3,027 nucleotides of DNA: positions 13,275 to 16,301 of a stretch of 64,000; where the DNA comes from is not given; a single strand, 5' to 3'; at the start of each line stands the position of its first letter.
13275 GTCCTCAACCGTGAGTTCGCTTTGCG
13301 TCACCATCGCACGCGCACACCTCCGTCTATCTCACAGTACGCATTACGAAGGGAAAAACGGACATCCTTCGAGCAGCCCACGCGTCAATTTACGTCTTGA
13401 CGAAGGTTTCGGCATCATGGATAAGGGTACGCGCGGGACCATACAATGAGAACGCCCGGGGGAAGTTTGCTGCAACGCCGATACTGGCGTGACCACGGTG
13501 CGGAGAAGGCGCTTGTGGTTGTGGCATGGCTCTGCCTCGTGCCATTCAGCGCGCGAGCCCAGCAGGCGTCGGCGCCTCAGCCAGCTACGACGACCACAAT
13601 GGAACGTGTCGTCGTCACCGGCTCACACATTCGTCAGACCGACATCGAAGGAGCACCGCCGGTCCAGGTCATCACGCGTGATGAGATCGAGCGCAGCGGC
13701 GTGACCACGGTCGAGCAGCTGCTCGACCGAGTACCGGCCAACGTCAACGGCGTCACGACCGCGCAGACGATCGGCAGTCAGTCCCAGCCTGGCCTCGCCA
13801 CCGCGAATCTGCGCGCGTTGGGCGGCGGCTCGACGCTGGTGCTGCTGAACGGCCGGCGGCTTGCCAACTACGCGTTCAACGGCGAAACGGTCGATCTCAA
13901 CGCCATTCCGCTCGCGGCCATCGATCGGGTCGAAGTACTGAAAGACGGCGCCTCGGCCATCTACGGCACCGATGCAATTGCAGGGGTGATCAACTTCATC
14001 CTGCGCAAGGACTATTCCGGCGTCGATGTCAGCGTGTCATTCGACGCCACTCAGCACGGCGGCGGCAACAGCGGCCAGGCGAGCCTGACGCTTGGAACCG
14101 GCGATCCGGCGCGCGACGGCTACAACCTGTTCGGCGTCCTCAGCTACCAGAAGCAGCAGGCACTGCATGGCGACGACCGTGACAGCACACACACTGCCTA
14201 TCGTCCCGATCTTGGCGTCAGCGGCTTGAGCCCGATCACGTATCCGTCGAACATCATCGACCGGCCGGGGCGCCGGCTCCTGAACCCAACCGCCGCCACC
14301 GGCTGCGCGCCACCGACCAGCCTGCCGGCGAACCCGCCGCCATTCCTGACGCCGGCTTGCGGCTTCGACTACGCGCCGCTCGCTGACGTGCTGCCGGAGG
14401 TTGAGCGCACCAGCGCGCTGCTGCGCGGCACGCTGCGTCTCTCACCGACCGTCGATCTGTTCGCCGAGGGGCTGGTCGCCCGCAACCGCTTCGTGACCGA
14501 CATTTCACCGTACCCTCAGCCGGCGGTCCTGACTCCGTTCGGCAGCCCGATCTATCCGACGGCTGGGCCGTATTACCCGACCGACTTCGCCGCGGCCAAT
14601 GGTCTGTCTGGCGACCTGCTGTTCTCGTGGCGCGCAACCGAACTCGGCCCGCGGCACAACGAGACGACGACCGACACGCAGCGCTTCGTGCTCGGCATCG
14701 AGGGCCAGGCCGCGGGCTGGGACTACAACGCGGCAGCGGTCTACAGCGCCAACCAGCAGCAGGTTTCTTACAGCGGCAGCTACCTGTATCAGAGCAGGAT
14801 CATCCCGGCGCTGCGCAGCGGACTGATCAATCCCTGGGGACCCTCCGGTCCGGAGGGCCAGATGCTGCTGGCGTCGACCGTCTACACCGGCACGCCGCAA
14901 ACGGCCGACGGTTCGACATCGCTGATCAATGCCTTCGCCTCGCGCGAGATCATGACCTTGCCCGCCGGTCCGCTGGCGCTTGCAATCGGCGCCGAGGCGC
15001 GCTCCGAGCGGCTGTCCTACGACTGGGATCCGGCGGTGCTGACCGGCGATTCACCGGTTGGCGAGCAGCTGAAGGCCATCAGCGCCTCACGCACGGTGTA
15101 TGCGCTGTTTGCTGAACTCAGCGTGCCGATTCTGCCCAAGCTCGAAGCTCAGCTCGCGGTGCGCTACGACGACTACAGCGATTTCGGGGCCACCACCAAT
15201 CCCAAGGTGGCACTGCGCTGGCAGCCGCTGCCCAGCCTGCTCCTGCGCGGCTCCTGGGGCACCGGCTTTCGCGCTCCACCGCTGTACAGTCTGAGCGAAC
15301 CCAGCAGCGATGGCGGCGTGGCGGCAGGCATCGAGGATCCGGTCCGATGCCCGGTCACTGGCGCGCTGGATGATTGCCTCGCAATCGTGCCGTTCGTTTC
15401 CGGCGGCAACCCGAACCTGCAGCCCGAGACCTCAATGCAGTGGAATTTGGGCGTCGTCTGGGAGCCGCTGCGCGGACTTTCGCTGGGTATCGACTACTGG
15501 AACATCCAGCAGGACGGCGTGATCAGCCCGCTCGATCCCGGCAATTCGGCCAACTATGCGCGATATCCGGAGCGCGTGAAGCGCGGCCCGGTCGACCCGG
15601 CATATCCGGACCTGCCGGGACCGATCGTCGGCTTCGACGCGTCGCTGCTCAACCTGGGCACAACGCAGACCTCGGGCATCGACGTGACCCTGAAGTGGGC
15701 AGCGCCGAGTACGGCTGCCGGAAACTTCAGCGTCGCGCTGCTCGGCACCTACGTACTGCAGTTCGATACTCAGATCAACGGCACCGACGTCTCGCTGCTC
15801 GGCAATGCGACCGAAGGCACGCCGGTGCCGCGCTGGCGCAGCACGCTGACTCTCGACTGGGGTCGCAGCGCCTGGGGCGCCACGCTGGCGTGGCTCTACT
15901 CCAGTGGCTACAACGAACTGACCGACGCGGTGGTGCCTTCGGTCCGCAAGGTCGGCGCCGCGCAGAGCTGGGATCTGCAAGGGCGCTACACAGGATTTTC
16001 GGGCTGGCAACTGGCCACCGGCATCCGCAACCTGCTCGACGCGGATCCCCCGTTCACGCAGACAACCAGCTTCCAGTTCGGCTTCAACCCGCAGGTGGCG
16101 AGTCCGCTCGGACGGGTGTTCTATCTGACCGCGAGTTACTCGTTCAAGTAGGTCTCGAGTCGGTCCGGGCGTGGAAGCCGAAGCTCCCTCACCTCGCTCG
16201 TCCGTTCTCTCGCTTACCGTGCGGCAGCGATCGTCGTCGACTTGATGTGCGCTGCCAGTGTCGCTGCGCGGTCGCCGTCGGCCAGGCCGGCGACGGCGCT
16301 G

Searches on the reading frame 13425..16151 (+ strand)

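Call 46: search_protein_families(library=pfam, proteins=[window:13425-16151:+], max_evalue=0.00001)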
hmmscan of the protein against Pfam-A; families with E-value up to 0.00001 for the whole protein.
window:13425-16151:+ (908 aa): 2 families
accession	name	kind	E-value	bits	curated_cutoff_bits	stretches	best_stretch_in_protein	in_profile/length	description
PF00593.30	TonB_dep_Rec_b-barrel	-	3.4e-47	162.7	27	1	380-870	18-436/436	TonB dependent receptor-like, beta-barrel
PF07715.20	Plug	-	1.1e-21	77.7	23.9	1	79-188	8-107/107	TonB-dependent Receptor Plug Domain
